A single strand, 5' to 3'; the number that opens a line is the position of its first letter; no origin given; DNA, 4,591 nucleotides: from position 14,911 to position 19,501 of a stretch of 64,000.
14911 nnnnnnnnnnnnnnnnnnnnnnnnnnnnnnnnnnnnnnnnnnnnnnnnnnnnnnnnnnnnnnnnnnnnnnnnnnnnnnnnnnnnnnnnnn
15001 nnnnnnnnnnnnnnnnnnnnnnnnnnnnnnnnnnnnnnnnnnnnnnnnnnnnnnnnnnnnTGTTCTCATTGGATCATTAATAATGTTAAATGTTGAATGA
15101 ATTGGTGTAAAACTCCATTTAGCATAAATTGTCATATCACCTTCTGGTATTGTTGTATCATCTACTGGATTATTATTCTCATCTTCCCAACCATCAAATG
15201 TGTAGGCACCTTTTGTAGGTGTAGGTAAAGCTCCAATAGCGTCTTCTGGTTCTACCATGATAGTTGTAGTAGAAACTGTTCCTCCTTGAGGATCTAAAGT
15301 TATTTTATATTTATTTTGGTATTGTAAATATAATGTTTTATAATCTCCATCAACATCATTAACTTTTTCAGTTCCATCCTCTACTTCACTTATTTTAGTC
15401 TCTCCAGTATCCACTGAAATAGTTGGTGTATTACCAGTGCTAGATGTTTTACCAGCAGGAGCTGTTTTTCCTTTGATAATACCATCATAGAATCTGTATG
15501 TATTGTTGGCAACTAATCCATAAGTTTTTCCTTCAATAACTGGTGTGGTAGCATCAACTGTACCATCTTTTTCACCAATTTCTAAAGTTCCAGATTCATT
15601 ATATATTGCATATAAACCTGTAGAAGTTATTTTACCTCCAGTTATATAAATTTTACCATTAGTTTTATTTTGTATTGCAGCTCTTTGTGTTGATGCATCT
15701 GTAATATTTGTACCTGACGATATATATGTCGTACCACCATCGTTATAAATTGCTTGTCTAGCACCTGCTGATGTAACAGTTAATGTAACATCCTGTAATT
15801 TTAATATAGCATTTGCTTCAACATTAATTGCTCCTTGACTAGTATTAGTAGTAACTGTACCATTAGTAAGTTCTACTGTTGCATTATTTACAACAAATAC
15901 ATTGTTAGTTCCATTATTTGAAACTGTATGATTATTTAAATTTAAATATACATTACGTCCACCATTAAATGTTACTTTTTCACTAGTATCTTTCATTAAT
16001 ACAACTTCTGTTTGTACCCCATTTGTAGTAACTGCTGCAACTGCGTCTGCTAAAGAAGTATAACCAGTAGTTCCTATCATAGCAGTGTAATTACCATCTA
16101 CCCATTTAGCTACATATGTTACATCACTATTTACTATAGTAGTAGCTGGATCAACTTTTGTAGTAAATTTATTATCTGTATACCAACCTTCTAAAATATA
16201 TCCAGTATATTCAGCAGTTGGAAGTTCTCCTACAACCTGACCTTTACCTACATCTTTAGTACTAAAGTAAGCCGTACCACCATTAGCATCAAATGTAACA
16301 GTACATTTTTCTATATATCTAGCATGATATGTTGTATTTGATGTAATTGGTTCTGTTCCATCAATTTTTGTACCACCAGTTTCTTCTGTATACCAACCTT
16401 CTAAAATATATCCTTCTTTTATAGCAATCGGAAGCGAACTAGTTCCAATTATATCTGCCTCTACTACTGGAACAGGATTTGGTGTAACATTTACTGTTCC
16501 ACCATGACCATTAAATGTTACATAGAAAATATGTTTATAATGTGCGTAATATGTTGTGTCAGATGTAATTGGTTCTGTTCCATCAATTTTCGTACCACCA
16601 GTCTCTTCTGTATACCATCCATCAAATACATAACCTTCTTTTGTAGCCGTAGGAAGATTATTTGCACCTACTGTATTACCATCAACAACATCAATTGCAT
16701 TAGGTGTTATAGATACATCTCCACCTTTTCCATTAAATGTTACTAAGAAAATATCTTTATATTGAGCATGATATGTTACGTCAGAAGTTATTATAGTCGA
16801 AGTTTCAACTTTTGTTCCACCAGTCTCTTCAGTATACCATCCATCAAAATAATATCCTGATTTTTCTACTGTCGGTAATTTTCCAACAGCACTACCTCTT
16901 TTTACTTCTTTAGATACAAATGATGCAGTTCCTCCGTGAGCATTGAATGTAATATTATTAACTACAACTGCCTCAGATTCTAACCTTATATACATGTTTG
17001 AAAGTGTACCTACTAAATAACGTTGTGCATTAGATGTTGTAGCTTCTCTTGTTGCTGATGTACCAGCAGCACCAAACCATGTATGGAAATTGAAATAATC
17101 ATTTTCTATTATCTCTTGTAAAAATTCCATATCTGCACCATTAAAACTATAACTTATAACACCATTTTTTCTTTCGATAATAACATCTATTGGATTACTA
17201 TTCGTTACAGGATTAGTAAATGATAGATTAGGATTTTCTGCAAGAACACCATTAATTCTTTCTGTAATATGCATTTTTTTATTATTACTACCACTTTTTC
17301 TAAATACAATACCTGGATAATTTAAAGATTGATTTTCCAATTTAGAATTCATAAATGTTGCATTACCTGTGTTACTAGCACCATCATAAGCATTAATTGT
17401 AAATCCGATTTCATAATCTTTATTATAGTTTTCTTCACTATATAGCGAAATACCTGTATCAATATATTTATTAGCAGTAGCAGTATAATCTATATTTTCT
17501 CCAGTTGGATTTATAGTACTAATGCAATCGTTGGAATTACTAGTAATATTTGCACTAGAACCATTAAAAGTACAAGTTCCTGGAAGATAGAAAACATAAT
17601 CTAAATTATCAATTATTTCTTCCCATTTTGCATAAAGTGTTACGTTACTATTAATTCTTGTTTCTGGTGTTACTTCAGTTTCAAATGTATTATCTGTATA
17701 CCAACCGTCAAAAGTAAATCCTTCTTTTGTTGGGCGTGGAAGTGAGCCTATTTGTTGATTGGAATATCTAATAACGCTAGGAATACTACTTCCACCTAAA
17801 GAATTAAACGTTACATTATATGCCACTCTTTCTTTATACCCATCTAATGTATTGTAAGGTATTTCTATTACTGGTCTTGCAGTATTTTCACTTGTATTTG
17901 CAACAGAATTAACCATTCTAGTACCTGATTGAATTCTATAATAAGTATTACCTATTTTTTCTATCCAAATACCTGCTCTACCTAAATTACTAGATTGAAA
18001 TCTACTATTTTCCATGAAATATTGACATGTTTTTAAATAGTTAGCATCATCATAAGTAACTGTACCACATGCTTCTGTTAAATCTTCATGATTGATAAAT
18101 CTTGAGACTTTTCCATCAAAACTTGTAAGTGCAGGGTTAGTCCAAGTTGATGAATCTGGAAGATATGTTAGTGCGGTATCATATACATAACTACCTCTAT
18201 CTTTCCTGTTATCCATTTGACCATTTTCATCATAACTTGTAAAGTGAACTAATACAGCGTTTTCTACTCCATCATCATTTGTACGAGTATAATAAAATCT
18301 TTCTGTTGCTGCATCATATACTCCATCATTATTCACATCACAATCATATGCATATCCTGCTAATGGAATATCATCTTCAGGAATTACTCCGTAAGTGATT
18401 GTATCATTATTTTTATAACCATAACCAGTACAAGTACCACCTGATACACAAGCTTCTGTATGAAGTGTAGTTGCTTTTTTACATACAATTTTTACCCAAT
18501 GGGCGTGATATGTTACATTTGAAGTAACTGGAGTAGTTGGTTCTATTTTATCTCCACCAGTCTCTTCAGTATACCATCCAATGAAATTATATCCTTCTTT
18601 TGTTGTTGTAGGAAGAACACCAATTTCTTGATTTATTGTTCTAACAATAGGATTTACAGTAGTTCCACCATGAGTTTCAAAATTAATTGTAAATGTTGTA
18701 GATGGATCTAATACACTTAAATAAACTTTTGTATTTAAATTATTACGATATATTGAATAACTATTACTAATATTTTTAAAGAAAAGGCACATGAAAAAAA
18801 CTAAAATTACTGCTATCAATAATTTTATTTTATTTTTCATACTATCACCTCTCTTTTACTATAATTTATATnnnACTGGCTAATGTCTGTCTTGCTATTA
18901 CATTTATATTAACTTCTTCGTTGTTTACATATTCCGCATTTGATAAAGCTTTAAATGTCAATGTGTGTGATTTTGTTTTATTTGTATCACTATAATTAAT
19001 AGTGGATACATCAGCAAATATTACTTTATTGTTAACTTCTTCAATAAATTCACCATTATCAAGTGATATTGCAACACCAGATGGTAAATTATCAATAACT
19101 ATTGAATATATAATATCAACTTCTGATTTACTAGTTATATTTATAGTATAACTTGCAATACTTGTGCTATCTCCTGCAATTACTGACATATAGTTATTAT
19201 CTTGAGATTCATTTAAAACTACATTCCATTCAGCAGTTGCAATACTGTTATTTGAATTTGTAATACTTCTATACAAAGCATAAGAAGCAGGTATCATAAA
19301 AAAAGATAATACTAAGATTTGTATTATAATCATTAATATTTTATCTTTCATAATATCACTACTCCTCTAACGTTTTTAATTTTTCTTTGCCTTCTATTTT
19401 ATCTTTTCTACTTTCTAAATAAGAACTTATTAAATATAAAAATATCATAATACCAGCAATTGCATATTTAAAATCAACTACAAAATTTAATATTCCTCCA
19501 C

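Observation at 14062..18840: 1592-aa surface protein combining Listeria-Bacteroides repeats, lectin-like and beta-helix modules with a C-terminal CX5R phosphatase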

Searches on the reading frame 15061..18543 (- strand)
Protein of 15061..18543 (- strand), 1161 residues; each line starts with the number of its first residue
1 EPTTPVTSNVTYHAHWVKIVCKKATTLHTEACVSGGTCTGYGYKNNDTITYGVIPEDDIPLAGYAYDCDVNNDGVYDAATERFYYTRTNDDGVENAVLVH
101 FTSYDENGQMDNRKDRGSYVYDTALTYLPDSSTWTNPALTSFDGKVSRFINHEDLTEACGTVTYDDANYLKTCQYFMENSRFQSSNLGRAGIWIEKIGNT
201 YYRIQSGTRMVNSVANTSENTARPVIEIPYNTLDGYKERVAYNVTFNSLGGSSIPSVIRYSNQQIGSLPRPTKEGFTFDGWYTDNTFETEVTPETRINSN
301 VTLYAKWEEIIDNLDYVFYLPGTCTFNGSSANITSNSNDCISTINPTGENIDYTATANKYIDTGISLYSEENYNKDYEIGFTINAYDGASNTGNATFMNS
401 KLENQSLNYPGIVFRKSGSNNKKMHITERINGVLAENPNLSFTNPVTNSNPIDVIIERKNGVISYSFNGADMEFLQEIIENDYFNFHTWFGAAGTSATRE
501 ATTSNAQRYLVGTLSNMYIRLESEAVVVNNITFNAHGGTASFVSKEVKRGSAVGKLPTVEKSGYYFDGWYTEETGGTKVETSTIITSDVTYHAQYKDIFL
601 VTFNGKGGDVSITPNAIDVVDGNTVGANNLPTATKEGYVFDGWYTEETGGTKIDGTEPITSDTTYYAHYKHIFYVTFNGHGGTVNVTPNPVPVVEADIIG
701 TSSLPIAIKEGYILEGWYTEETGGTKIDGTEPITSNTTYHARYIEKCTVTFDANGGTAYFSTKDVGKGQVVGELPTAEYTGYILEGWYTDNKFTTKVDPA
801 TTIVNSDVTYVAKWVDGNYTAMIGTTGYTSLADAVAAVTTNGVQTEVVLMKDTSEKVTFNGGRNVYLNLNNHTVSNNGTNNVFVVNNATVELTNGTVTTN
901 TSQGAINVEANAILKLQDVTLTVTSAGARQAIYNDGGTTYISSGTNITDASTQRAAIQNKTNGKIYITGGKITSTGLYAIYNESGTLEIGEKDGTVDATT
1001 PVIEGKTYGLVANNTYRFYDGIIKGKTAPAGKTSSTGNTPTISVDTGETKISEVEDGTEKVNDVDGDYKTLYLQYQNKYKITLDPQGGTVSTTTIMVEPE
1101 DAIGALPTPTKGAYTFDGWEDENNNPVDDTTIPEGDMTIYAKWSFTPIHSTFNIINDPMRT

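Call 64: predict_structure(alignment_id=A6)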
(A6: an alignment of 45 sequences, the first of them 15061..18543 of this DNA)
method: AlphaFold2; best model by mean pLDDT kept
length: 1161 residues; sequences in the alignment: 45
mean_pLDDT: 86.7   pTM: 0.41
mean pLDDT of the five models: 86.7, 86.0, 85.4, 85.1, 84.9
residues with pLDDT >= 90: 502; 70-90: 594; 50-70: 55; < 50: 10
segments of 3 or more residues with pLDDT < 50: 1147-1153
pLDDT, mean of each block of 10 residues (from residue 1): 59 74 93 88 91 85 94 92 92 88 92 86 94 93 91 91 87 90 86 94 93 93 94 78 88 85 80 79 91 84 84 82 93 91 88 88 90 90 93 90 78 89 87 82 84 92 88 82 84 82 76 96 70 90 79 83 87 86 82 89 89 85 83 83 85 84 88 86 81 79 84 89 82 87 91 92 90 88 88 87 92 88 90 94 92 92 94 87 94 92 87 95 81 95 92 87 93 91 93 85 94 93 93 74 84 90 88 81 88 77 85 87 88 89 67 51 42
secondary structure, 60 per line:
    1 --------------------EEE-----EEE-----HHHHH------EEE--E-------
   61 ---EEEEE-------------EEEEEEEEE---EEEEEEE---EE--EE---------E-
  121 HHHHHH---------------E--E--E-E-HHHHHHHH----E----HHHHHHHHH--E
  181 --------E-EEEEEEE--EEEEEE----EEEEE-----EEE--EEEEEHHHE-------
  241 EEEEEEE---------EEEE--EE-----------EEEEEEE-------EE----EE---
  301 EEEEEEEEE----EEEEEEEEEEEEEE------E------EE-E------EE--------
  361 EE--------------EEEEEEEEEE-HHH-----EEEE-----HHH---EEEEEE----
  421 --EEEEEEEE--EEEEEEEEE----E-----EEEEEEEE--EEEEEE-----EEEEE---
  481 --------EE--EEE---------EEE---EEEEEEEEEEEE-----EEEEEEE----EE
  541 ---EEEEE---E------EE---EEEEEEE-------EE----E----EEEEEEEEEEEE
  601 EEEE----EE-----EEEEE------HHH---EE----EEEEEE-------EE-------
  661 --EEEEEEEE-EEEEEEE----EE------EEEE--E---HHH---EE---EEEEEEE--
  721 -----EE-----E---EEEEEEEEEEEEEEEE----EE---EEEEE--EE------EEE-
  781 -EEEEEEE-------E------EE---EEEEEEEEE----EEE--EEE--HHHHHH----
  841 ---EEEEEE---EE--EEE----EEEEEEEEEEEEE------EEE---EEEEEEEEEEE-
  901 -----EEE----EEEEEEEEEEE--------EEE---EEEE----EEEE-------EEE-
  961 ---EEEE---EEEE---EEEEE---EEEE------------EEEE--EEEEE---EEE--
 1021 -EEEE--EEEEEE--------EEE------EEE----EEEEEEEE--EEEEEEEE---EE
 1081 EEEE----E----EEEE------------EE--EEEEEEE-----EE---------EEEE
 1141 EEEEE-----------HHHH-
elements in order (helices of 4 or more, strands of 3 or more residues): E21-23 E29-31 H37-41 E48-50 E64-68 E82-90 E94-100 H121-126 H152-159 H169-177 E191-197 E200-205 E210-214 E220-222 E225-229 E241-247 E257-260 E276-282 E301-309 E314-327 E377-386 E396-399 E411-416 E423-430 E433-441 E452-459 E462-467 E473-477 E493-495 E505-507 E511-522 E528-534 E544-548 E564-570 E589-604 E616-620 E639-644 E663-670 E672-678 E691-694 E712-718 E737-752 E762-766 E777-779 E782-788 E808-816 E821-823 E826-828 H831-836 E844-849 E857-859 E864-876 E883-885 E889-899 E906-908 E913-923 E932-934 E938-941 E946-949 E957-959 E964-967 E971-974 E978-982 E986-989 E1002-1005 E1008-1012 E1016-1018 E1022-1025 E1028-1033 E1042-1044 E1051-1053 E1058-1065 E1068-1075 E1079-1084 E1094-1097 E1114-1120 E1137-1145 H1157-1160

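Call 66: fold_search(model_id=the predicted structure, library=pdb)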
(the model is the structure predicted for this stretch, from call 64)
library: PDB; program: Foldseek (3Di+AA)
matches with E <= 10: 1266; with E <= 0.001: 16
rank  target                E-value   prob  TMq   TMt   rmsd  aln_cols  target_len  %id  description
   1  7yl4_A                3.0e-07  1.00  0.10  0.21  31.7       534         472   11  Cell surface protein YwfG protein (apo form) (released 2023-06-07)
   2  7yl6_B                4.7e-07  1.00  0.10  0.24  18.4       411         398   12  Cell surface protein YwfG protein complexed with alpha-1,2-mannobiose (released 2023-06-07)
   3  7yl4_B                1.4e-06  1.00  0.10  0.24  18.4       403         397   13  Cell surface protein YwfG protein (apo form) (released 2023-06-07)
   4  9oz8_B                1.2e-05  1.00  0.09  0.13  35.4       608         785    8  Cryo-EM structure of chicken NEL dimer bound with one human NICOL. (released 2026-02-25)
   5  9oz8_C                6.5e-05  0.99  0.09  0.13  33.2       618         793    7  Cryo-EM structure of chicken NEL dimer bound with one human NICOL. (released 2026-02-25)
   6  5b83_A                2.8e-04  0.99  0.08  0.19  16.5       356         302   10  Crystal structure of Optineurin UBAN in complex with linear ubiquitin (released 2016-09-07)
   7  7eb9_A                3.6e-04  0.99  0.08  0.19  16.2       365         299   10  The structure of the A20-binding inhibitor of NF-kB 1 in complex with tetra-ubiquitin (released 2021-07-21)
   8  5ho2                  3.8e-04  1.00  0.13  0.18  18.1       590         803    9  Crystal structure of AbnA (open conformation), a GH43 extracellular arabinanase from Geobacillus stearothermophilus (released 2017-02-01)
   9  3zr5_A                4.9e-04  0.99  0.11  0.18  23.4       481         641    8  STRUCTURE OF GALACTOCEREBROSIDASE FROM MOUSE (released 2011-09-28)
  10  10qf                  5.8e-04  0.94  0.09  0.17  34.5       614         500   11  Crystal Structure of Treponema denticola Sialidase (TDE_0471) (released 2026-02-25)
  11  7qfq                  6.3e-04  0.96  0.10  0.09  28.6       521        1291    9  Cryo-EM structure of Botulinum neurotoxin serotype B (released 2022-01-26)
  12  3n7m                  6.9e-04  0.98  0.10  0.23  26.3       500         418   12  Crystal structure of W1252A mutant of HCR D/C VPI 5995 (released 2010-09-08)
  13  5ho0                  7.2e-04  0.98  0.11  0.15  19.1       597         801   10  Crystal structure of AbnA (closed conformation), a GH43 extracellular arabinanase from Geobacillus stearothermophilus (released 2017-02-01)
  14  5vid_A                8.6e-04  0.99  0.10  0.24  28.0       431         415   11  Receptor binding domain of BoNT/B in complex with mini-protein binder Bot.0671.2 (released 2017-09-20)
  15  5vid_C                8.9e-04  0.96  0.10  0.22  29.5       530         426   10  Receptor binding domain of BoNT/B in complex with mini-protein binder Bot.0671.2 (released 2017-09-20)
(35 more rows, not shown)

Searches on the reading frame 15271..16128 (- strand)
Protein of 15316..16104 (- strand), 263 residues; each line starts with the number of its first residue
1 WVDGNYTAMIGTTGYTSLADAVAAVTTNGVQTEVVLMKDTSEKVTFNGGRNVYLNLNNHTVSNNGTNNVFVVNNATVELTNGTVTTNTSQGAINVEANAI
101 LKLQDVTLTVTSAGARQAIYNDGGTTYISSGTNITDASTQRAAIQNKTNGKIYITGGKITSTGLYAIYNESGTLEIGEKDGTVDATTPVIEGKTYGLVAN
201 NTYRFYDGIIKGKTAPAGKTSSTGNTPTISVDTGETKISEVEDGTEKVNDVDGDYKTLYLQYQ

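Call 15: search_protein_families(library=pfam, proteins=[window:15316-16104:-], max_evalue=10)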
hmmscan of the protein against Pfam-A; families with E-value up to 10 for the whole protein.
seq(263 aa): 0 families

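Call 38: search_solved_structures(query=A4, max_evalue=10)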
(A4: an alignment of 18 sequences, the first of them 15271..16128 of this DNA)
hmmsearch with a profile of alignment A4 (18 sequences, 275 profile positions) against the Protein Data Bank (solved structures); distinct sequences matched with E-value up to 10: 4.
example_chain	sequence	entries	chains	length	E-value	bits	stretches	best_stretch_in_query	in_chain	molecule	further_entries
6tjc_A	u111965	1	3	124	0.059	15.9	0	173-191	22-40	Cake3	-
6tjd_A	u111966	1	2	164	0.076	15.5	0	173-191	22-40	Cake4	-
6tje_A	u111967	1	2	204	0.096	15.2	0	174-191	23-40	Cake5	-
6tjb_A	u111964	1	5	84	1.6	11.2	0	173-191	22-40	Cake2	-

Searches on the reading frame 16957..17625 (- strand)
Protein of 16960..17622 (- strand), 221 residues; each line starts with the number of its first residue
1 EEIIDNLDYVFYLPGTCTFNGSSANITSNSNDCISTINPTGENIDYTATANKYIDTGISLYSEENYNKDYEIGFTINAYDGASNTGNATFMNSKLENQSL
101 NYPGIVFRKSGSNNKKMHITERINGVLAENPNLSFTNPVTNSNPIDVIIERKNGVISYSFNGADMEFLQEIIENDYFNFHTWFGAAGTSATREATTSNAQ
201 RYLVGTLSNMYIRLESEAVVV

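Call 15: search_protein_families(library=pfam, proteins=[window:16960-17622:-], max_evalue=10)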
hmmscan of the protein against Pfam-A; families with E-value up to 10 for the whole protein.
seq(221 aa): 0 families

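Call 37: search_solved_structures(query=A3, max_evalue=10)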
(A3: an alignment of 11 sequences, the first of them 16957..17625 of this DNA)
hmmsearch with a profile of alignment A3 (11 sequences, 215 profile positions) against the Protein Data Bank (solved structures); distinct sequences matched with E-value up to 10: 0.

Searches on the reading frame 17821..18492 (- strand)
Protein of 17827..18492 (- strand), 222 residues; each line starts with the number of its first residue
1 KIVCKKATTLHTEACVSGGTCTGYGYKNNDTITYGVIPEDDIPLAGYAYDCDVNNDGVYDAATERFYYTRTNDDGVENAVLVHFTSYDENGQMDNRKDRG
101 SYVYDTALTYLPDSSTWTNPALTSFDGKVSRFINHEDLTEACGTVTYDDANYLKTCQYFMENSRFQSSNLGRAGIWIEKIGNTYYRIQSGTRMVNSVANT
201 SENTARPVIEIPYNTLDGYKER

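Call 15: search_protein_families(library=pfam, proteins=[window:17827-18492:-], max_evalue=10)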
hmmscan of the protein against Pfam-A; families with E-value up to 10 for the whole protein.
seq(222 aa): 1 family
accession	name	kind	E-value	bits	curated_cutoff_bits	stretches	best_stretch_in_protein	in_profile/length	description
PF20009.4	GEVED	-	1.4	10.2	24.4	1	52-78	7-33/78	GEVED domain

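Call 36: search_solved_structures(query=A2, max_evalue=10)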
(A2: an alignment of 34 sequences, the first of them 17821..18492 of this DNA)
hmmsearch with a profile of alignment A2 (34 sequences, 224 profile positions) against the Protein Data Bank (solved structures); distinct sequences matched with E-value up to 10: 3.
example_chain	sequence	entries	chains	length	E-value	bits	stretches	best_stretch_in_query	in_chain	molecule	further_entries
7d2w_A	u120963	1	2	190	0.27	13.9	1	27-73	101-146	PRESAN domain-containing protein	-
3lkb_A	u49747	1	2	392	0.47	13.1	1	33-67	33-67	Probable branched-chain amino acid ABC transporter, amino acid binding protein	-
8gy2_C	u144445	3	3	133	2.4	10.8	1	20-74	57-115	Small subunit of alcohol dehydrogenase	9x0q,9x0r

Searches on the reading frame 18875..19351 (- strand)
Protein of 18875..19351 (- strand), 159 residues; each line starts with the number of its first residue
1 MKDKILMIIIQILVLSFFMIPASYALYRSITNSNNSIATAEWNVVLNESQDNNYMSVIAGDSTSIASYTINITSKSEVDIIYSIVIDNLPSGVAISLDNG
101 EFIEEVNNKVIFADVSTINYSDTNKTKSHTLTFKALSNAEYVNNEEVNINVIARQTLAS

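Call 7: search_protein_families(library=pfam, proteins=[window:18875-19351:-], max_evalue=0.001)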
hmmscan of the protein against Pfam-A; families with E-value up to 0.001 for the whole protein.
window:18875-19351:- (159 aa): 0 families

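Call 10: search_protein_families(library=ncbifam, proteins=[window:18875-19351:-], max_evalue=0.01)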
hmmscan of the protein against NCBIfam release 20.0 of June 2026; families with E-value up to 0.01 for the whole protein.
window:18875-19351:- (159 aa): 0 families

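Call 27: search_protein_families(library=pfam, proteins=[window:18875-19351:-], max_evalue=10)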
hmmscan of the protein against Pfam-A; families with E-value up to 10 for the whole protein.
window:18875-19351:- (159 aa): 1 family
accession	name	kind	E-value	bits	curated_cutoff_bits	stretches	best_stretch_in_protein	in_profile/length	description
PF11185.13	DUF2971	-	0.25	13.1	22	1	91-146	10-66/89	Protein of unknown function (DUF2971)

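Call 41: search_solved_structures(query=A5, max_evalue=10)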
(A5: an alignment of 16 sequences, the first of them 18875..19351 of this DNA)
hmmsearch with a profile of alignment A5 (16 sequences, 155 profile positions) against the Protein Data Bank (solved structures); distinct sequences matched with E-value up to 10: 6.
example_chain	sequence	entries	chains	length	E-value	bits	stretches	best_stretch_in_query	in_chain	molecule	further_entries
7wmp_A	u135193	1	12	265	0.12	15.5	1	24-152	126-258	Nozzle protein gp25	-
9r2h_A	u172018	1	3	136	0.29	14.3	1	90-139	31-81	Isoform Tau-D of Microtubule-associated protein tau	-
9wit_A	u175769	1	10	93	0.41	13.8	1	86-138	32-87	Isoform Tau-F of Microtubule-associated protein tau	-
7ymn_F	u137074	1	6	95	1.3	12.1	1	90-138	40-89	Isoform Tau-D of Microtubule-associated protein tau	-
7ypg_B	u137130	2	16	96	1.3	12.1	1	90-138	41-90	Isoform Tau-E of Microtubule-associated protein tau | Microtubule-associated protein tau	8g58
9hbb_A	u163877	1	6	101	1.4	12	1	90-138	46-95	Isoform Tau-F of Microtubule-associated protein tau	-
